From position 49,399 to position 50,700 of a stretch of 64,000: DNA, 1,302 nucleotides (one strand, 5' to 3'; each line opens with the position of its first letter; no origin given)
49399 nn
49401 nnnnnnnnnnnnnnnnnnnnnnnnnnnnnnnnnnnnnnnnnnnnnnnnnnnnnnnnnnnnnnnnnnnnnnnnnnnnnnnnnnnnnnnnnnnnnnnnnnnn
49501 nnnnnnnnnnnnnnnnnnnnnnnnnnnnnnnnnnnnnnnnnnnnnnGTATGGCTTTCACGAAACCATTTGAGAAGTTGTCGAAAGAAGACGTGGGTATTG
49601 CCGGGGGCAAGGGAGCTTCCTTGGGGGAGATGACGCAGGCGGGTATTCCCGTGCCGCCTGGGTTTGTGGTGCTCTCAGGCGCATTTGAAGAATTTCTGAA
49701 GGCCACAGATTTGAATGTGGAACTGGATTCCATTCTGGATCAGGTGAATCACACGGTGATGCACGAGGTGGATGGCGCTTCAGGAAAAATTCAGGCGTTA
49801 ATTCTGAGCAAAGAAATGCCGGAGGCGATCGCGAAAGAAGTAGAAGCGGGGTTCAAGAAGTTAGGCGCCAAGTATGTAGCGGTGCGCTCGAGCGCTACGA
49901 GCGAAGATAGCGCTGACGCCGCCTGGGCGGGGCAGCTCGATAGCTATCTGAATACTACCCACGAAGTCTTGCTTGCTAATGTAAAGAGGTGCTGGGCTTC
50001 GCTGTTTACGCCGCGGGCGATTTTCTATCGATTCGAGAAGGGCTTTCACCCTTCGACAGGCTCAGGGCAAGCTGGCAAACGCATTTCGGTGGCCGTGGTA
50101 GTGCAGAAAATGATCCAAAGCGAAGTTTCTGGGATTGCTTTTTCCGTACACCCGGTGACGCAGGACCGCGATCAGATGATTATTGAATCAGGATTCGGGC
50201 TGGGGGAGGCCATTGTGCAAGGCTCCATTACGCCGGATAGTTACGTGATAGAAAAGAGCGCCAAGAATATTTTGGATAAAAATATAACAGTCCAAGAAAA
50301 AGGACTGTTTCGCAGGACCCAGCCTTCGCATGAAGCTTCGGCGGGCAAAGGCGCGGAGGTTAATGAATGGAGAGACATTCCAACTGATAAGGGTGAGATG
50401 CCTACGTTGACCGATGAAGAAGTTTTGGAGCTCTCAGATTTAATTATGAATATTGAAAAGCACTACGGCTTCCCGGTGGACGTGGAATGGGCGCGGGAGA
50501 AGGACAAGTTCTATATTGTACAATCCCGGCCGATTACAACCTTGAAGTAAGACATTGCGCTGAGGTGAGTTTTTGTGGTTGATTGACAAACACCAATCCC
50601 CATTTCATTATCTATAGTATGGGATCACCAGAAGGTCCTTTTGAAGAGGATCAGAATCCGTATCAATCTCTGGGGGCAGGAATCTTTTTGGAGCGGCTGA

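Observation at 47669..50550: Split, order-permuted PEP-synthase/rifampicin-phosphotransferase-like dikinase with an N-terminal winged helix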

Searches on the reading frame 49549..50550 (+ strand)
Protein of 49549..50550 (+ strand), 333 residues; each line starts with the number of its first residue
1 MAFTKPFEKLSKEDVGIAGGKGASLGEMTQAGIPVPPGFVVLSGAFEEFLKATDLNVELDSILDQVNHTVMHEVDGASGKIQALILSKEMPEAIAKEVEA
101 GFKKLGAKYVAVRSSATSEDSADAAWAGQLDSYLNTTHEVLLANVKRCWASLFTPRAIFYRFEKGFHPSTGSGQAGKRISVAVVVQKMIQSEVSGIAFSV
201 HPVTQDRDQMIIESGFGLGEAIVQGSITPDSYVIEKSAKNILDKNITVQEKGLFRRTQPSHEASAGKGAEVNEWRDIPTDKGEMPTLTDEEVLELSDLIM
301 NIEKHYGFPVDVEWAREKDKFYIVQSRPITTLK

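Call 3: search_protein_families(library=pfam, proteins=[window:49549-50550:+], max_evalue=0.01)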
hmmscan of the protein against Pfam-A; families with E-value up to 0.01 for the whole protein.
window:49549-50550:+ (333 aa): 1 family
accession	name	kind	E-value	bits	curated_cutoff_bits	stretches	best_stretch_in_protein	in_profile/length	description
PF01326.24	PPDK_N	-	2.8e-91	306.7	27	1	17-332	3-312/328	Pyruvate phosphate dikinase, AMP/ATP-binding domain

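Call 4: search_protein_families(library=ncbifam, proteins=[window:49549-50550:+], max_evalue=0.01)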
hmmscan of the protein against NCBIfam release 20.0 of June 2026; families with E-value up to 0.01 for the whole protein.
window:49549-50550:+ (333 aa): 16 families
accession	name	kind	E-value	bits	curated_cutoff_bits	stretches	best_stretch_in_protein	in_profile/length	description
NF005057.0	PRK06464.1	equivalog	1.8e-95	320.7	598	1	3-332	6-338/798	phosphoenolpyruvate synthase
TIGR01418.1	PEP_synth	equivalog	6.9e-92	309.1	739.75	1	5-331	3-331/784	pyruvate, water dikinase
NF004878.0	PRK06241.1-3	subfamily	5.7e-84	282.8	945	1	5-332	6-314/891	phosphoenolpyruvate synthase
NF041857.1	RIF_Ptrans_rph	equivalog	4.3e-75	253.6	999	1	7-332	6-313/864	rifamycin-inactivating phosphotransferase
NF004877.0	PRK06241.1-2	subfamily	4.7e-75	253.5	866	1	7-332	8-315/869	phosphoenolpyruvate synthase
NF004879.0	PRK06241.1-4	equivalog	3.6e-68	230.5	976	1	5-332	6-315/868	phosphoenolpyruvate synthase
NF052632.1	undecylprod_RedH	equivalog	2.4e-67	227.6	1350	1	12-331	11-295/880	undecylprodigiosin ligase RedH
NF052631.1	prodigiosin_PigC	equivalog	3.8e-66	223.6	1300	1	14-332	12-300/883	prodigiosin ligase PigC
NF004881.0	PRK06241.2-2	equivalog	1.4e-65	222.1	883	1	16-332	17-313/898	phosphoenolpyruvate synthase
NF000283.1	RPH_KJ151292.1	equivalog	4.5e-53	180.6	1700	1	18-332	20-316/865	rifamycin-inactivating phosphotransferase Rph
NF004880.0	PRK06241.2-1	equivalog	3.6e-51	174.1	972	2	13-239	13-228/837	phosphoenolpyruvate synthase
NF004883.0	PRK06241.2-4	equivalog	2e-50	171.9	1063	1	18-332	32-330/928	phosphoenolpyruvate synthase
NF004882.0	PRK06241.2-3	equivalog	3e-29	101.7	850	2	13-234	10-216/827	phosphoenolpyruvate synthase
TIGR01828.1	pyru_phos_dikin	equivalog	3.1e-13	48.6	843.45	1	7-76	7-73/865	pyruvate, phosphate dikinase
NF004531.0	PRK05878.1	equivalog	6.2e-09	35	456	1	12-69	20-75/534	pyruvate, phosphate dikinase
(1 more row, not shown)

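Call 6: search_solved_structures(query=window:49549-50550:+, max_evalue=0.001)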
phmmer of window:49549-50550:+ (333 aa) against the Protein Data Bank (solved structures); distinct sequences matched with E-value up to 0.001: 19.
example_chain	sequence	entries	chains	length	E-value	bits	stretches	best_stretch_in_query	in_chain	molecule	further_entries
8a8e_A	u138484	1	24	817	6.5e-70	239.3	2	78-333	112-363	Phosphoenolpyruvate synthase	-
9dae_A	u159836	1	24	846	2.4e-59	204.7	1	7-319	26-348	Phosphoenolpyruvate synthase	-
9goj_A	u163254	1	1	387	9.3e-53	183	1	3-331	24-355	Phosphoenolpyruvate synthase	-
5hv6_A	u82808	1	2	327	2.7e-50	174.9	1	6-331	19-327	Phosphoenolpyruvate synthase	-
5fbs_A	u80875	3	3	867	7.9e-50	173.4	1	6-332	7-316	Phosphoenolpyruvate synthase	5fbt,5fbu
5hv2_A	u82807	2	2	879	8.1e-50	173.3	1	6-332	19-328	Phosphoenolpyruvate synthase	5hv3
5hv1_A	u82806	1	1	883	8.1e-50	173.3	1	6-332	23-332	Phosphoenolpyruvate synthase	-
2ols_A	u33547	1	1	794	7.2e-43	150.5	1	7-330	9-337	Phosphoenolpyruvate synthase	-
1dik_A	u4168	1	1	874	2.1e-07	34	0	13-66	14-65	PYRUVATE PHOSPHATE DIKINASE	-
9pzl_A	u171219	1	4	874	2.2e-07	33.9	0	13-66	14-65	Pyruvate, phosphate dikinase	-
1kbl_A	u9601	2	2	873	2.3e-07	33.9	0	14-66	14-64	PYRUVATE PHOSPHATE DIKINASE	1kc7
1ggo_A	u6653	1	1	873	2.3e-07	33.9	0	14-66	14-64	PROTEIN (PYRUVATE, PHOSPHATE DIKINASE)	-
2dik_A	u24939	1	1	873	6.7e-07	32.3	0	14-66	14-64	PROTEIN (PYRUVATE PHOSPHATE DIKINASE)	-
2r82_A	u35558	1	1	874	1.3e-06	31.4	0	13-66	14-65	Pyruvate, phosphate dikinase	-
1jde_A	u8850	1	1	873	1.6e-06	31.2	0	14-66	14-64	PYRUVATE, PHOSPHATE DIKINASE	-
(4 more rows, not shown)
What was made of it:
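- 49549..50550 (+): Gene 2: stand-alone PPDK_N ATP-grasp subunit, 333 aa. Call 3 (E 2.8e-91), call 4, call 6.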

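Call 16: find_homologous_proteins(query=window:49549-50550:+, max_evalue=1e-10)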
Query window:49549-50550:+ (333 aa): 7992 proteins with E <= 1e-10 among 8000 candidates; the best 120 are listed.
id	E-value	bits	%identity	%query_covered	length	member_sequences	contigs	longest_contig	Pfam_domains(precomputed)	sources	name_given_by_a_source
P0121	4.5e-216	734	100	100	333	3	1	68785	PF01326.25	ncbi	-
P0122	7.8e-156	536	74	100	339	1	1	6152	PF01326.25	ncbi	-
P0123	8.6e-154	530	74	100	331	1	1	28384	PF01326.25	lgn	-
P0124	8.2e-152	523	73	100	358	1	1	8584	PF01326.25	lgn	-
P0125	1.0e-148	513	73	99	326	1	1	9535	PF01326.25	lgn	-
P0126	3.1e-147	508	71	99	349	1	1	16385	PF01326.25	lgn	-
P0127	4.4e-147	508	72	100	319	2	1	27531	PF01326.25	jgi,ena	-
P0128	5.0e-146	504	72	100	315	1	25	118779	PF01326.25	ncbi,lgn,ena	-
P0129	3.8e-144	498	72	100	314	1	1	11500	PF01326.25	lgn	-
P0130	7.9e-144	497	72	100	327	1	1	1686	PF01326.25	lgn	-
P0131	1.2e-143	496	71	100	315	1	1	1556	PF01326.25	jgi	jgi:pyruvate,water dikinase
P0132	2.3e-143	496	71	100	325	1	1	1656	PF01326.25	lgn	-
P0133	3.5e-143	495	73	99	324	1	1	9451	PF01326.25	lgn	-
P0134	5.6e-143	494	71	100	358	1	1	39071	PF01326.25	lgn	-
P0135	1.0e-142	493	72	99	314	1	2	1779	PF01326.25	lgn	-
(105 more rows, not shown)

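Call 17: find_encoding_contigs(protein=P0121, flank=10000, max_places=3)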
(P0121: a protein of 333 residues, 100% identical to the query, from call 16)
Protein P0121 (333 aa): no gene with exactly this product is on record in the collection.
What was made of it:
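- Tried and rejected: Source contig (call 17).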

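Call 18: find_encoding_contigs(protein=P0123, flank=8000, max_places=2)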
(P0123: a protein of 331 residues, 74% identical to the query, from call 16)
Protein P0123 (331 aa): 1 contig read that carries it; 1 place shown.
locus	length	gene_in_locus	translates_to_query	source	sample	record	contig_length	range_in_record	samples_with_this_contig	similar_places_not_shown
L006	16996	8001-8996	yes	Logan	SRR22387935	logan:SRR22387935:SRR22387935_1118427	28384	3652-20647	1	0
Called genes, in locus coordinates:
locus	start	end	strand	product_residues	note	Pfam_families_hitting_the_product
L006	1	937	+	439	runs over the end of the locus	-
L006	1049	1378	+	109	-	-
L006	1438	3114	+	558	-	PF13632:Glyco_trans_2_3 (weak)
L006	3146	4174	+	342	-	PF00953:Glycos_transf_4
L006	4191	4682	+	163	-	PF02643:DUF192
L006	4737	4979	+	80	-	-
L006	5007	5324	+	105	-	PF00829:Ribosomal_L21p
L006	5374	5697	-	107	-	-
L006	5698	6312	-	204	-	PF21176:RecR_HhH, PF02132:RecR_ZnF (weak), PF01751:Toprim, PF13662:Toprim_4, PF21175:RecR_C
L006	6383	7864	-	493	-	PF00772:DnaB, PF13481:AAA_25, PF03796:DnaB_C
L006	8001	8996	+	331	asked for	PF01326:PPDK_N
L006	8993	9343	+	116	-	-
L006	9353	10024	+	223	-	PF00391:PEP-utilizers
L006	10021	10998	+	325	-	-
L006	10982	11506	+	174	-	PF00391:PEP-utilizers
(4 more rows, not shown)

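Call 52: list_cluster_members(proteins=[P0121, P0001, P0003])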
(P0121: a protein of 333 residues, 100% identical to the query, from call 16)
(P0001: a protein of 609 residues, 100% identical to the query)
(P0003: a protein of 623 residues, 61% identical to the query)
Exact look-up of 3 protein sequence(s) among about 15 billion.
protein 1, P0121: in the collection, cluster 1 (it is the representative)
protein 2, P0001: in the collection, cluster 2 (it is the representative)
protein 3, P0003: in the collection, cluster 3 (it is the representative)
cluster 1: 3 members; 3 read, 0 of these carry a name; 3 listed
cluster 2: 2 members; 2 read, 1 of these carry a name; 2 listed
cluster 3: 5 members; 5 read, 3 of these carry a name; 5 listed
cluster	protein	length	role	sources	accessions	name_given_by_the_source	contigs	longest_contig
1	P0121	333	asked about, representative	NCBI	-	-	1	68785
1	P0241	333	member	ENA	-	-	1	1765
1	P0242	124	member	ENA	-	-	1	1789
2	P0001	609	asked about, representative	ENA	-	-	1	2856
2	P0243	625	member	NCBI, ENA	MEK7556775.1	MAG: PEP-utilizing enzyme [Patescibacteria group bacterium]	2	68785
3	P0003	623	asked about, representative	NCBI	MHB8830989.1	MAG: winged helix-turn-helix domain-containing protein [Patescibacteria group bacterium]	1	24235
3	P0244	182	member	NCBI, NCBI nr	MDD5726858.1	MAG: winged helix-turn-helix domain-containing protein, partial [Patescibacteria group ... | winged helix-turn-helix domain-containing protein [Patescibacteria group bacterium]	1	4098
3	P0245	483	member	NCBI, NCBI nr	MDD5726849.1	MAG: PEP-utilizing enzyme, partial [Patescibacteria group bacterium] | PEP-utilizing enzyme [Patescibacteria group bacterium]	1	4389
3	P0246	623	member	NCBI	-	-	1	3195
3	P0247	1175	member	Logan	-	-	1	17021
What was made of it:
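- Tried and rejected: The source was identified through the cluster members instead (call 52).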

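Call 64: search_dna_similar(query=window:49549-50550:+, collection=plasmids, mode=protein, max_rows=40, max_evalue=1e-20)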
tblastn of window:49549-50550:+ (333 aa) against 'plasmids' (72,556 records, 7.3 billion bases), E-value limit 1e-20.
Records with a match: 217; places in all: 236; records where one place covers at least 80% of the query: 215.
Best place of each record, by identity: <60% 217.
By first word of the organism name: Streptomyces 21; Pseudoalteromonas 14; Sphingobium 13; Bacillus 12; Leisingera 12; Rhodococcus 12; Klebsiella 8; Rhizobium 6; Acinetobacter 6; Vibrio 6; and 57 more.
By predicted mobility (MOB-suite, as given by PLSDB): non-mobilizable 173; mobilizable 23; conjugative 21.
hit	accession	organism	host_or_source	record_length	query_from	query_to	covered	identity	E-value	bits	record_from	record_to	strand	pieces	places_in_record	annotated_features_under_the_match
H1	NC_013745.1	Haloterrigena turkmenica DSM 5511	-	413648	7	332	98%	43.0%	6e-66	231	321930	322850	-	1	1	ppsA: phosphoenolpyruvate synthase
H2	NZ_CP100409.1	Haloarcula marina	cell culture,sediment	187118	7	332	98%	42.6%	2e-63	224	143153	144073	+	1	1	ppsA: phosphoenolpyruvate synthase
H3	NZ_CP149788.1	Haloterrigena sp. KLK7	cell culture,salt lake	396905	7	332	98%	42.4%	2e-65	230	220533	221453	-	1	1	ppsA: phosphoenolpyruvate synthase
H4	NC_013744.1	Haloterrigena turkmenica DSM 5511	-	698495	7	332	98%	40.1%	6e-60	214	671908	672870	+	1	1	ppsA: phosphoenolpyruvate synthase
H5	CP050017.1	Haloarcula sp. JP-L23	-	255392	7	332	98%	39.8%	3e-57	206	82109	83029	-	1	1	ppsA: phosphoenolpyruvate synthase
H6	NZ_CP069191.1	Haloterrigena salifodinae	Salt Microbe,Salt Mine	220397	7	332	98%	39.5%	1e-60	216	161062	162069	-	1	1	ppsA: phosphoenolpyruvate synthase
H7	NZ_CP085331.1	Haladaptatus salinisoli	cell culture,saline soil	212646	8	331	97%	39.5%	2e-53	195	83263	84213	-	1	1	PEP/pyruvate-binding domain-containing protein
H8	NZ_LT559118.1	Nonomuraea gerenzanensis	-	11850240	1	332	100%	38.1%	5e-50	186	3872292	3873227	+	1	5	none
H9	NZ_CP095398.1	Natribaculum luteum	cell culture,brine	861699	8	331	97%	38.9%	3e-54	198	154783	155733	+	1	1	PEP/pyruvate-binding domain-containing protein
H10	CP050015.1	Haloarcula sp. JP-L23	-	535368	7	333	98%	38.4%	1e-55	202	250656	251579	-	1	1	ppsA: phosphoenolpyruvate synthase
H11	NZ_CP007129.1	Gemmatirosa kalamazoonensis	-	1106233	2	332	99%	37.6%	2e-58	210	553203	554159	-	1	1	record has no annotation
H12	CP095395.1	Natribaculum longum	cell culture,saline soil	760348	8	331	97%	38.3%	1e-53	196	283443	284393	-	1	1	none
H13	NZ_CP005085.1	Sphingobium sp. TKS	-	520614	7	330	97%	38.3%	4e-42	163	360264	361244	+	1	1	ppsA: phosphoenolpyruvate synthase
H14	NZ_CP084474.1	Natrinema sp. DC36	cell culture,sediment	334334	1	331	99%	37.5%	4e-48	180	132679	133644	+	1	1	PEP/pyruvate-binding domain-containing protein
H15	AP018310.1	Aulosira laxa NIES-50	-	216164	2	332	99%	37.4%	2e-54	199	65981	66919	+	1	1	phosphoenolpyruvate synthase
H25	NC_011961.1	Thermomicrobium roseum DSM 5159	-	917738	1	332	100%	36.6%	1e-53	196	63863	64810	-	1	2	PEP/pyruvate-binding domain-containing protein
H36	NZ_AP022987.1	Bacillus cereus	-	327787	2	332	99%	35.9%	1e-51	191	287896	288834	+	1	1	ppsA: phosphoenolpyruvate synthase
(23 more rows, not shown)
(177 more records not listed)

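Call 65: get_annotated_region(hit=H36, flank=3000)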
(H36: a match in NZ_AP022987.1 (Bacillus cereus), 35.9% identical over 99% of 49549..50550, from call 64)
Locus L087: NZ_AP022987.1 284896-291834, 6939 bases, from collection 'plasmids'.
description: Bacillus cereus strain 30052 plasmid p30052_1, complete sequence
organism: Bacillus cereus (NCBI taxid 1396)
taxonomy: Bacteria; Bacillota; Bacilli; Bacillales; Bacillaceae; Bacillus; Bacillus cereus
host: -; source: -; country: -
typing (MOB-suite, as given by PLSDB): non-mobilizable; replicon rep_cluster_125; mating-pair formation MPF_T
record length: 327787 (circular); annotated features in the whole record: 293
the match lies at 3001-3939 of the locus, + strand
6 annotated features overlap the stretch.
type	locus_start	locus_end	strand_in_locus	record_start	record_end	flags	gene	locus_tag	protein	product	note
CDS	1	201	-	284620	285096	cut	-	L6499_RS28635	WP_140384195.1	YndM family protein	-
CDS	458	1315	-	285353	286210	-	-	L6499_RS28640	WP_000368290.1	MBL fold metallo-hydrolase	-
CDS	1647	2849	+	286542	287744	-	-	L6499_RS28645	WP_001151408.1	macrolide family glycosyltransferase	-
CDS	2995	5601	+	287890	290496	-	ppsA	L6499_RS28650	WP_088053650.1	phosphoenolpyruvate synthase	GO:0016310 - phosphorylation [Evidence IEA]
CDS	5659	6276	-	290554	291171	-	-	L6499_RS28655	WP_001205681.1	TetR/AcrR family transcriptional regulator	GO:0006355 - regulation of DNA-templated transcription [Evidence IEA]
CDS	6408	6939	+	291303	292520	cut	-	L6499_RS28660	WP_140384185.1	DUF3533 domain-containing protein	-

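Call 66: get_annotated_region(hit=H25, flank=4000)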
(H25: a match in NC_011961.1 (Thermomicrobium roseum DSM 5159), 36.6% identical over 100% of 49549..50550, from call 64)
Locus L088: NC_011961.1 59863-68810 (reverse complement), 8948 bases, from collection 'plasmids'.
description: Thermomicrobium roseum DSM 5159 plasmid unnamed, complete sequence
organism: Thermomicrobium roseum DSM 5159 (NCBI taxid 309801)
taxonomy: Bacteria; Thermomicrobiota; Thermomicrobia; Thermomicrobiales; Thermomicrobiaceae; Thermomicrobium; Thermomicrobium roseum; Thermomicrobium roseum DSM 5159
host: -; source: -; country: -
typing (MOB-suite, as given by PLSDB): non-mobilizable
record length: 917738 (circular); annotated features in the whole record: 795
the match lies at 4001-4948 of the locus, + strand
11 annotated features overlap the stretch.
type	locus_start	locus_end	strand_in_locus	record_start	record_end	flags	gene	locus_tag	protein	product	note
CDS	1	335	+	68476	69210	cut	-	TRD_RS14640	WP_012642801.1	ABC transporter ATP-binding protein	-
CDS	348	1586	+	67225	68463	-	-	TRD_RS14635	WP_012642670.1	Tm-1-like ATP-binding domain-containing protein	-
CDS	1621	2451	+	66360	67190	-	-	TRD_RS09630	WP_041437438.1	phosphoenolpyruvate hydrolase family protein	-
CDS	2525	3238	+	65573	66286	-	-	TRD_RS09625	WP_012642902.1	GntR family transcriptional regulator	-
CDS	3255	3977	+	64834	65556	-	-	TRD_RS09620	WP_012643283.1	cyclase family protein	-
CDS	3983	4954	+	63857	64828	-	-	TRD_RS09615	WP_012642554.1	PEP/pyruvate-binding domain-containing protein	-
CDS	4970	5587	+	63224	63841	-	-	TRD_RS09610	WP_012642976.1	hypothetical protein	-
CDS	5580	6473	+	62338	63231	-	-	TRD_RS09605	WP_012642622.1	FAD binding domain-containing protein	-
CDS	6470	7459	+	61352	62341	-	-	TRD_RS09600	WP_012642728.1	fumarylacetoacetate hydrolase family protein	-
CDS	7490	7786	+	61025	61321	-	-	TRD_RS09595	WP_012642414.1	antibiotic biosynthesis monooxygenase family protein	-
CDS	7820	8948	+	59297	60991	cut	-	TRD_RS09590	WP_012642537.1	PEP-utilizing enzyme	GO:0016310 - phosphorylation [Evidence IEA]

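Call 83: search_protein_families(library=padloc, proteins=[window:49549-50550:+], max_evalue=0.01)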
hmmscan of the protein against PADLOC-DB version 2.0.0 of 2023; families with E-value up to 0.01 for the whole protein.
window:49549-50550:+ (333 aa): 0 families

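Call 90: search_protein_families(library=ncbifam, proteins=[L087:2995-5601:+], max_evalue=1e-10)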
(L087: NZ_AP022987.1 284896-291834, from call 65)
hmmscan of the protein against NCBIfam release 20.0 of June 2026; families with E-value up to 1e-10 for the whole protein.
L087:2995-5601:+ (868 aa): 23 families
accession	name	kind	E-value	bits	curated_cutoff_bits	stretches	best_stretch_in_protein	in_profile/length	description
NF004879.0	PRK06241.1-4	equivalog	0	1789.2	976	1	1-868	1-868/868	phosphoenolpyruvate synthase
NF004877.0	PRK06241.1-2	subfamily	0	1503.9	866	1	1-868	1-868/869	phosphoenolpyruvate synthase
NF041857.1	RIF_Ptrans_rph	equivalog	0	1480.7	999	1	4-868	2-864/864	rifamycin-inactivating phosphotransferase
NF000283.1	RPH_KJ151292.1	equivalog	0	1085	1700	1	4-868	5-864/865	rifamycin-inactivating phosphotransferase Rph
NF004878.0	PRK06241.1-3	subfamily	0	1063.3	945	1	1-868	1-889/891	phosphoenolpyruvate synthase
NF004880.0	PRK06241.2-1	equivalog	4.8e-259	861.7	972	1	5-868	4-837/837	phosphoenolpyruvate synthase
NF004881.0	PRK06241.2-2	equivalog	5.8e-126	421.9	883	2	2-315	2-313/898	phosphoenolpyruvate synthase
NF005057.0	PRK06464.1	equivalog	7.9e-126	421.1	598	2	2-316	4-339/798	phosphoenolpyruvate synthase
TIGR01418.1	PEP_synth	equivalog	1.1e-118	397.7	739.75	2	5-316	2-333/784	pyruvate, water dikinase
NF052632.1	undecylprod_RedH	equivalog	6e-118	395.1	1350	2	5-332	3-310/880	undecylprodigiosin ligase RedH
NF052631.1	prodigiosin_PigC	equivalog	3.1e-111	372.8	1300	2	10-316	7-301/883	prodigiosin ligase PigC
NF004883.0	PRK06241.2-4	equivalog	2.3e-98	330.5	1063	2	18-348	31-362/928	phosphoenolpyruvate synthase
NF004882.0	PRK06241.2-3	equivalog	2.4e-66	224.4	850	2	573-867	538-818/827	phosphoenolpyruvate synthase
NF006153.0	PRK08296.1-5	subfamily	3.8e-38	131.2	578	1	764-868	501-606/608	hypothetical protein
NF006151.0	PRK08296.1-3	equivalog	1.3e-33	116.4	693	1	767-867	501-602/604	hypothetical protein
NF006150.0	PRK08296.1-2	subfamily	5.8e-28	97.5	650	1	766-867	502-604/633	hypothetical protein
NF006152.0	PRK08296.1-4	equivalog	8.5e-27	93.8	723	1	766-866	505-606/609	hypothetical protein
NF006149.0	PRK08296.1-1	equivalog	2.6e-25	88.8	730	1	767-868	465-567/568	hypothetical protein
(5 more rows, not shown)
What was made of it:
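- On Rifamycin-inactivating phosphotransferase (Rph, NF041857 / NF000283): The B. cereus control scores 1481 bits (call 90).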
